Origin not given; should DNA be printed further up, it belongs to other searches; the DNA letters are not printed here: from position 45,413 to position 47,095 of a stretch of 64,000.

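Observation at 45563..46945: Membrane-anchored protein built from eleven near-perfect 90-nt tandem repeats encoding 22 CxxCH motifs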

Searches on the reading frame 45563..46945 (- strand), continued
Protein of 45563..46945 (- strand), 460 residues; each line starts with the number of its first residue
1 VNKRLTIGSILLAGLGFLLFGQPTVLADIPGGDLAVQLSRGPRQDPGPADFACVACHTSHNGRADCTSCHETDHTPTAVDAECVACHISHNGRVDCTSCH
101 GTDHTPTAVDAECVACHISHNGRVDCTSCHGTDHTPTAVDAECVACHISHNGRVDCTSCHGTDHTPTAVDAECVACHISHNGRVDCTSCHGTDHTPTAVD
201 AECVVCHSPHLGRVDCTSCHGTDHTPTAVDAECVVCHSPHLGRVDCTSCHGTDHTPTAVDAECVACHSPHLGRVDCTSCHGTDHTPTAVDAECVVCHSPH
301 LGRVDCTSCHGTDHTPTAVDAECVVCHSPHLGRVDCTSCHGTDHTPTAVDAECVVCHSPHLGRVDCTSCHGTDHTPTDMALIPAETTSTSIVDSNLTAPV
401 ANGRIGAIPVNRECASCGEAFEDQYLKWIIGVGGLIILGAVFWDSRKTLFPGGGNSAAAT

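Call 38: find_homologous_proteins(query=A3, max_evalue=0.00001)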
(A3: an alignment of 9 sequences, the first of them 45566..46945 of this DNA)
Query A3 (9 sequences) (460 aa, profile of the alignment): 63 proteins with E <= 0.00001 among 8000 candidates.
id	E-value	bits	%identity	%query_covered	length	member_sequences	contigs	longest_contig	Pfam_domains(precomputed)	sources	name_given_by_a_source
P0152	2.6e-45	173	36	43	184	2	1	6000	-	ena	-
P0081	4.7e-38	149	39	26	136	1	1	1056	-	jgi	jgi:hypothetical protein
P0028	5.1e-30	123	48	7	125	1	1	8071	-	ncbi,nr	ncbi:MAG: hypothetical protein HKN80_01820 [Acidimicrobiia bacterium]|nr:hypothetical protein [Acidi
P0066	1.7e-28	118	37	23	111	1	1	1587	-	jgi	-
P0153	8.3e-28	116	58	8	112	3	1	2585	-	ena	-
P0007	3.1e-21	94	78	18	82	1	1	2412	-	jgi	jgi:hypothetical protein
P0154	5.5e-19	87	25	32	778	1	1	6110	PF09699.16,PF14537.12,PF14522.12,PF22113.2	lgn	-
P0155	4.6e-17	80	26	15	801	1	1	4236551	PF09699.16,PF14537.12,PF14522.12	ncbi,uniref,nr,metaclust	ncbi:cytochrome c3 family protein [Deferrisoma camini]|uniref:cytochrome c3 family protein n=1 Tax=D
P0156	5.6e-16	77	22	71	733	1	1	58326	PF14537.12,PF03264.20,PF02085.22,PF14522.12,PF22113.2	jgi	jgi:nitrate/TMAO reductase-like tetraheme cytochrome c subunit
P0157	6.2e-16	77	30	27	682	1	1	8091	PF14537.12,PF09698.16,PF14522.12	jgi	jgi:predicted CxxxxCH...CXXCH cytochrome family protein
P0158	1.1e-14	73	25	72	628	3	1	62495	PF09699.16,PF14537.12,PF02085.22,PF14522.12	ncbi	ncbi:MAG: cytochrome c3 family protein [Terracidiphilus sp.]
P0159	5.8e-14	70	25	32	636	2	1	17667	PF09699.16,PF14537.12,PF14522.12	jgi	-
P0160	1.5e-13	69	29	11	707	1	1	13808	PF09699.16,PF14522.12,PF22113.2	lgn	-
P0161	2.9e-13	68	24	43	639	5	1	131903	PF09699.16,PF14537.12,PF13435.12,PF13442.12,PF14522.12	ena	-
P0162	3.9e-13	68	26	39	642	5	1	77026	PF09699.16,PF14537.12,PF13435.12,PF14522.12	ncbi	ncbi:MAG: cytochrome c3 family protein [Candidatus Sulfotelmatobacter sp.]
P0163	3.9e-13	68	25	48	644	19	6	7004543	PF09699.16,PF14537.12,PF22678.2,PF14522.12,PF22113.2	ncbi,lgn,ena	ncbi:MAG: hypothetical protein WBL50_08360 [Candidatus Acidiferrum sp.]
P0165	4.4e-13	67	25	22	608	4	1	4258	PF09699.16,PF14537.12,PF14522.12,PF22113.2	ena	-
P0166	4.9e-13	67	25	42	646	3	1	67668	PF09699.16,PF14537.12,PF03264.20,PF14522.12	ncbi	-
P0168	6.7e-13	67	23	42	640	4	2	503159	PF09699.16,PF14537.12,PF14522.12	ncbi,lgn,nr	ncbi:MAG TPA: cytochrome c3 family protein [Candidatus Dormibacteraeota bacterium]|nr:cytochrome c3 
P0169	7.1e-13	67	21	48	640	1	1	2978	PF09699.16,PF14537.12,PF14522.12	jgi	jgi:predicted CXXCH cytochrome family protein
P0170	7.3e-13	67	24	33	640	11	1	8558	PF09699.16,PF14537.12,PF13435.12,PF02085.22,PF13442.12,PF14522.12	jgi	-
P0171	3.9e-12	64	26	53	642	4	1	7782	PF09699.16,PF14537.12,PF13435.12,PF13442.12,PF00034.27,PF14522.12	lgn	-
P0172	4.0e-12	64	28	28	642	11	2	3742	PF09699.16,PF14537.12,PF14522.12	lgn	-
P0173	5.0e-12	64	25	27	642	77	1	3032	PF09699.16,PF14537.12,PF14522.12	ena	-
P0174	9.5e-12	63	25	39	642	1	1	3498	PF09699.16,PF14537.12,PF14522.12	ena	-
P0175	1.4e-11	63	24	34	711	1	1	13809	PF09699.16,PF14522.12,PF22113.2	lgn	-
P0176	2.6e-11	62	23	35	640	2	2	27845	PF09699.16,PF14537.12,PF02085.22,PF14522.12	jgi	jgi:predicted CXXCH cytochrome family protein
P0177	3.1e-11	61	25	71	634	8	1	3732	PF09699.16,PF14537.12,PF14522.12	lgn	-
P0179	1.4e-10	59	30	21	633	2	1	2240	PF09699.16,PF14537.12,PF14522.12,PF22113.2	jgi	jgi:predicted CXXCH cytochrome family protein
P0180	1.5e-10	59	27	39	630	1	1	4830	PF09699.16,PF14537.12,PF13435.12,PF14522.12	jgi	jgi:predicted CXXCH cytochrome family protein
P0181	1.7e-10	59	27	65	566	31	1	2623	PF09699.16,PF14537.12,PF22678.2,PF02085.22,PF14522.12,PF22113.2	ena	-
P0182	7.2e-10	57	25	21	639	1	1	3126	PF09699.16,PF14537.12,PF02085.22,PF14522.12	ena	-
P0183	1.0e-9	56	24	21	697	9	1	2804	PF09699.16,PF14537.12,PF14522.12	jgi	-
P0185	2.9e-9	55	28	27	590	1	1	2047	PF09699.16,PF14537.12,PF14522.12,PF22113.2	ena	-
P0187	1.4e-8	53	24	43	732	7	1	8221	PF09699.16,PF14537.12,PF02085.22,PF14522.12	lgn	-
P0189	3.0e-8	52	24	47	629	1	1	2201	PF09699.16,PF14537.12,PF02085.22,PF14522.12,PF22113.2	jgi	jgi:hypothetical protein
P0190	3.1e-8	52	28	31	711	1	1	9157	PF09699.16,PF14537.12,PF02085.22,PF14522.12,PF22113.2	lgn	-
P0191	4.1e-8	51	28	21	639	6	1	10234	PF09699.16,PF14537.12,PF13435.12,PF22678.2,PF02085.22,PF14522.12,PF22113.2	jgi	jgi:predicted CXXCH cytochrome family protein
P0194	7.3e-7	47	31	15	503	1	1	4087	PF11783.14,PF09699.16,PF14537.12,PF14522.12,PF22113.2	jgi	jgi:hypothetical protein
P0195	1.2e-6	47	37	14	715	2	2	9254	PF01391.24,PF09699.16,PF14537.12,PF14522.12,PF22113.2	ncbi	-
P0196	1.4e-6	46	24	55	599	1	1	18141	PF09699.16,PF14537.12,PF14522.12,PF22113.2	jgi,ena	-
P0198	1.8e-6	46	38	9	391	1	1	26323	PF09699.16,PF14537.12,PF22678.2,PF14522.12,PF22113.2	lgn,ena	-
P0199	2.1e-6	46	27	68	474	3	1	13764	PF09699.16,PF14537.12,PF13435.12,PF22678.2,PF03264.20,PF02085.22,PF14522.12,PF22113.2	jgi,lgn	-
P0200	2.3e-6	46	25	71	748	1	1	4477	PF09699.16,PF14537.12,PF02085.22,PF14522.12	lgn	-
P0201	4.1e-6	45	29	68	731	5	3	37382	PF09699.16,PF14537.12,PF14522.12,PF22113.2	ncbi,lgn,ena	-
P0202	4.6e-6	45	26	65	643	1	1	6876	PF09699.16,PF14537.12,PF02085.22,PF14522.12,PF22113.2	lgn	-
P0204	4.8e-6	45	27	80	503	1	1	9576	PF09699.16,PF14537.12,PF02085.22,PF14522.12,PF22113.2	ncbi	ncbi:MAG: cytochrome c3 family protein [Polyangiales bacterium]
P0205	5.0e-6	44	24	82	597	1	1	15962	PF09699.16,PF14537.12,PF02085.22,PF14522.12,PF22113.2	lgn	-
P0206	6.0e-6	44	26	61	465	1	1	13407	PF09699.16,PF14537.12,PF03264.20,PF02085.22,PF14522.12,PF22113.2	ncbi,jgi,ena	jgi:predicted CXXCH cytochrome family protein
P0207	6.2e-6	44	23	42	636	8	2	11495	PF09699.16,PF14537.12,PF02085.22,PF14522.12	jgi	jgi:predicted CXXCH cytochrome family protein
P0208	7.7e-6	44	23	34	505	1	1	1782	PF09699.16,PF14537.12,PF22678.2,PF02085.22,PF14522.12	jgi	jgi:predicted CXXCH cytochrome family protein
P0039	8.8e-6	44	29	76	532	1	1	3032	PF09699.16,PF14537.12,PF02085.22,PF14522.12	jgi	jgi:hypothetical protein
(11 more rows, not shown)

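Call 40: find_encoding_contigs(protein=P0028, flank=10000)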
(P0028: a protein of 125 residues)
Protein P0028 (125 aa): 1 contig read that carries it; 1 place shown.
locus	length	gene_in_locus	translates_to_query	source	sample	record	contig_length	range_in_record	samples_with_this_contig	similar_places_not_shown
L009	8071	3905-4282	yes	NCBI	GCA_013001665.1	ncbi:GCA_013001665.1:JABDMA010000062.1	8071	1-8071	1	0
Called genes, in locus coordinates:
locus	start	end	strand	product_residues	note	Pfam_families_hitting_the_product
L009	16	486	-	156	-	PF00111:Fer2 (weak), PF01799:Fer2_2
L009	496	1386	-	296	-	PF00941:FAD_binding_5, PF03450:CO_deh_flav_C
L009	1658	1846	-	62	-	-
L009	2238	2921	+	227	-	PF03704:BTAD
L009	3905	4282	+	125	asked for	-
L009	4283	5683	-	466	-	PF06545:AllG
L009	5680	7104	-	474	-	PF27530:HMA_AllF_N, PF02629:CoA_binding (weak), PF00549:Ligase_CoA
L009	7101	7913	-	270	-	PF11392:AllH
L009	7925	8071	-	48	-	PF09663:Amido_AtzD_TrzD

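Call 41: find_encoding_contigs(protein=P0152, flank=10000)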
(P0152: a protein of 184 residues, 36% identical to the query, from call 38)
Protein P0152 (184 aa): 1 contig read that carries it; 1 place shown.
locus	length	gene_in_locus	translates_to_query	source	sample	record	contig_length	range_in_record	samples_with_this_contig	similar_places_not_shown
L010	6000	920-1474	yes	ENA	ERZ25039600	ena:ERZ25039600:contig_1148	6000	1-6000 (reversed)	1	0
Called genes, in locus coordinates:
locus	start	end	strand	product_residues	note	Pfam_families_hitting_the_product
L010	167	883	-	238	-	-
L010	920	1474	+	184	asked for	-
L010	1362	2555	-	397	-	PF08240:ADH_N, PF00107:ADH_zinc_N, PF13602:ADH_zinc_N_2 (weak)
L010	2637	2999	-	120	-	PF19851:DUF6326 (weak)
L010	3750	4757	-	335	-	-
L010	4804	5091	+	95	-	-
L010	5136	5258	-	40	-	-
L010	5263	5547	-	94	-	-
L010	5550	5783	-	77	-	-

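Call 55: predict_structure(alignment_id=A4)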
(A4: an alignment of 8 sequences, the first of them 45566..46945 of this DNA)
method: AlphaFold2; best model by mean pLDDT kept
length: 460 residues; sequences in the alignment: 8
mean_pLDDT: 56.3   pTM: 0.48
mean pLDDT of the five models: 56.3, 41.1, 41.0, 39.4, 37.8
residues with pLDDT >= 90: 0; 70-90: 71; 50-70: 253; < 50: 136
segments of 3 or more residues with pLDDT < 50: 21-48, 298-301, 314-316, 328-331, 339-353, 355-415, 457-460
pLDDT, mean of each block of 10 residues (from residue 1): 68 69 36 34 40 56 62 53 61 65 57 67 67 59 70 69 58 69 68 59 65 65 59 63 64 58 60 62 54 56 56 49 50 51 44 40 41 34 31 31 31 48 73 87 77 51
secondary structure, 60 per line:
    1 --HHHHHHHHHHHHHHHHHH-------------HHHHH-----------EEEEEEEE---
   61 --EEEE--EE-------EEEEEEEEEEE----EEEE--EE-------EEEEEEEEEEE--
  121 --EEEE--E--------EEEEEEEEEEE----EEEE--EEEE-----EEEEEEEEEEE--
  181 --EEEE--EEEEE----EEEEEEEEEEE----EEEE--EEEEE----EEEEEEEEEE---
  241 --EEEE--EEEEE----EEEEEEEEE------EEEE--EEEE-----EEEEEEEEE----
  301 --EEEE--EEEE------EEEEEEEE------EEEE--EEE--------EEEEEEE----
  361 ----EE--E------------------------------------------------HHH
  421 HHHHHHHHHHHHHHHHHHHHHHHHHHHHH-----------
elements in order: H3-20 H34-38 E50-57 E63-66 E78-88 E93-96 E108-118 E123-126 E138-148 E153-156 E159-162 E168-178 E183-186 E189-193 E198-208 E213-216 E219-223 E228-237 E243-246 E249-253 E258-266 E273-276 E279-282 E288-296 E303-306 E309-312 E319-326 E333-336 E339-341 E350-356 H418-449

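Call 69: fold_search(model_id=the predicted structure, library=pdb)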
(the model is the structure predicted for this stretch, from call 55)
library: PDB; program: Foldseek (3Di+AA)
matches with E <= 10: 28; with E <= 0.001: 0
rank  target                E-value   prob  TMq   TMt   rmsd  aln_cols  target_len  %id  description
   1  9f5x_u                1.4e+00  0.03  0.06  0.09  19.2       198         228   12  Structure of the Chlamydomonas reinhardtii respiratory supercomplex I1 III2 IV2 (released 2025-03-12)
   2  8c50_A                1.5e+00  0.02  0.11  0.12  18.0       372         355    4  Pontibacter korlensis curli subunit CsgA (released 2023-06-28)
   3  8b6f_AM               2.5e+00  0.02  0.07  0.10  18.2       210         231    7  Cryo-EM structure of NADH:ubiquinone oxidoreductase (complex-I) from respiratory supercomplex of Tetrahymena thermoph (released 2023-03-29)
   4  3h09_B                2.5e+00  0.01  0.12  0.08  21.0       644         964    7  The structure of Haemophilus influenzae IgA1 protease (released 2009-04-21)
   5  3h09_A                3.4e+00  0.01  0.11  0.07  21.5       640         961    6  The structure of Haemophilus influenzae IgA1 protease (released 2009-04-21)
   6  4e79_C                3.9e+00  0.01  0.10  0.11  15.9       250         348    8  Structure of LpxD from Acinetobacter baumannii at 2.66A resolution (P4322 form) (released 2013-01-16)
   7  8opz                  4.1e+00  0.01  0.12  0.10  15.9       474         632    7  Crystal structure of a tailspike depolymerase (APK16_gp47) from Acinetobacter phage APK16 (released 2023-05-31)
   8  8iuf_G2               4.3e+00  0.01  0.07  0.10  15.1       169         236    8  Cryo-EM structure of Euglena gracilis super-complex I+III2+IV, composite (released 2024-02-28)
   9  5jxx_A                4.3e+00  0.01  0.07  0.10  16.9       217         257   10  Crystal structure of UDP-N-acetylglucosamine O-acyltransferase (LpxA) from Moraxella catarrhalis RH4. (released 2017-06-14)
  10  3kwc_B                5.3e+00  0.01  0.07  0.12  15.3       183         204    6  Oxidized, active structure of the beta-carboxysomal gamma-Carbonic Anhydrase, CcmM (released 2010-02-23)
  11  7tgh_C2               5.6e+00  0.01  0.06  0.09  18.3       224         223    8  Cryo-EM structure of respiratory super-complex CI+III2 from Tetrahymena thermophila (released 2022-04-06)
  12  2iu8_C                5.9e+00  0.01  0.11  0.13  14.6       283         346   14  Chlamydia trachomatis LpxD with 25mM UDPGlcNAc (Complex I) (released 2007-02-20)
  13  1xhd                  6.5e+00  0.01  0.06  0.10  14.7       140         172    9  X-ray crystal structure of putative acetyltransferase, product of BC4754 gene [Bacillus cereus] (released 2004-11-02)
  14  9dr4                  6.5e+00  0.01  0.07  0.08  15.7       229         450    8  Crystal structure of bifunctional GlmU from Staphylococcus aureus NCTC 8325 complexed with UTP, CoA and Glc 1-P (released 2025-05-14)
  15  8yn0_D                7.5e+00  0.00  0.08  0.08  17.1       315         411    6  Crystal structure of NRG1C in complex with EDS1-SAG101-(ADPr-ATP) (released 2024-12-11)
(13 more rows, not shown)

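Call 102: search_dna_similar(query=window:45566-46945:-, collection=plasmids, mode=protein, max_evalue=0.001, max_rows=10)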
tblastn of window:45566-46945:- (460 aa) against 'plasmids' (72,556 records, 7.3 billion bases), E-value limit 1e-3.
Records with a match: 5; places in all: 15; records where one place covers at least 80% of the query: 0.
Best place of each record, by identity: <60% 5.
By first word of the organism name: Pseudomonas 2; Emticicia 1; Priestia 1; Cupriavidus 1.
By predicted mobility (MOB-suite, as given by PLSDB): non-mobilizable 4; mobilizable 1.
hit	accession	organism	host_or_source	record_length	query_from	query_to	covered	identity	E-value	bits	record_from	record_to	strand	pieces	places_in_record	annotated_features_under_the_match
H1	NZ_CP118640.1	Pseudomonas aeruginosa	Homo sapiens,Urinary catheter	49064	42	375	73%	31.1%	3e-12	77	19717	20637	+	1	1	YadA-like family protein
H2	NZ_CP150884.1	Pseudomonas aeruginosa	Homo sapiens,Pharyngeal swab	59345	42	375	73%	31.1%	3e-12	77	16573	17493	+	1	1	YadA-like family protein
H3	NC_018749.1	Emticicia oligotrophica DSM 17448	warm spring water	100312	57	417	78%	24.4%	1e-4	52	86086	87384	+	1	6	cytochrome c3 family protein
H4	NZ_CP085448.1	Priestia megaterium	single cell,soil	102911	31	382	77%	23.5%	7e-7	114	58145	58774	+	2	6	pentapeptide repeat-containing protein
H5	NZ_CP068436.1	Cupriavidus necator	heavy metal containmented soil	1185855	41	370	72%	23.5%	7e-8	63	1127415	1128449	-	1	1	none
